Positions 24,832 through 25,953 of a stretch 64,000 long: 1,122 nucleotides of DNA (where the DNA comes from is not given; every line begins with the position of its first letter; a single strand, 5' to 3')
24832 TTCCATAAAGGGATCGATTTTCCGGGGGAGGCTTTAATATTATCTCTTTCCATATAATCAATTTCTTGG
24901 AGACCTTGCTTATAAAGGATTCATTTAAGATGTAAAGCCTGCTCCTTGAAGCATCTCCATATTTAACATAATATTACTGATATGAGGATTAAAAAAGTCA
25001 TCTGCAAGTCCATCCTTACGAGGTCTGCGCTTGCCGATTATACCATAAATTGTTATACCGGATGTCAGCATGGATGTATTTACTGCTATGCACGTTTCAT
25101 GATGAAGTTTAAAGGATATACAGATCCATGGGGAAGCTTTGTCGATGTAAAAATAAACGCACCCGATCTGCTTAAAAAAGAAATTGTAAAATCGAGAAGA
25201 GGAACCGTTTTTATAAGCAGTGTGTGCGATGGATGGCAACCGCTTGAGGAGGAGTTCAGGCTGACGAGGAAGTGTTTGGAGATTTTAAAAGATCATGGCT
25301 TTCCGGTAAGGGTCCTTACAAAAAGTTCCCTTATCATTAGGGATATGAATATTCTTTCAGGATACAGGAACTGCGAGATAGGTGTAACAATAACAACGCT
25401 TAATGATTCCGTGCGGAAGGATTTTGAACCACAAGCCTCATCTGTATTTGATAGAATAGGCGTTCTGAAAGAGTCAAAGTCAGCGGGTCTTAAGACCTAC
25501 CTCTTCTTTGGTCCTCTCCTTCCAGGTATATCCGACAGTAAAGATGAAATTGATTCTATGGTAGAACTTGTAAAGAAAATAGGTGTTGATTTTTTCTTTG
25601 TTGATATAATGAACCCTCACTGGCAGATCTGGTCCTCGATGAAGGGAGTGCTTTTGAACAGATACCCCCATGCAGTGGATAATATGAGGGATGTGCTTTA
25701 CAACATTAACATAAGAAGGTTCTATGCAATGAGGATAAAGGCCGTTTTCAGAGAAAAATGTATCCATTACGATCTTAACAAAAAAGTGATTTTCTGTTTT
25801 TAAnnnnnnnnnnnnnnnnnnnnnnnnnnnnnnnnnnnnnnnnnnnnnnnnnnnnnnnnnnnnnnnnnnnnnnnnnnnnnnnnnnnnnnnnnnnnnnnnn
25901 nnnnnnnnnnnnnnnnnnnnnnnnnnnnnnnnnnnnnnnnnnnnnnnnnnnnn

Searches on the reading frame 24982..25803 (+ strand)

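Call 74: search_protein_families(library=pfam, proteins=[window:24982-25803:+], max_evalue=0.00001)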
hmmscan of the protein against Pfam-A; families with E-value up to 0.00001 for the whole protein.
window:24982-25803:+ (273 aa): 1 family
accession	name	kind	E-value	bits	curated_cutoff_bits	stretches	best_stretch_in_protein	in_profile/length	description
PF04055.27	Radical_SAM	-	8.2e-13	49.3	29.5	1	22-188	1-160/166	Radical SAM superfamily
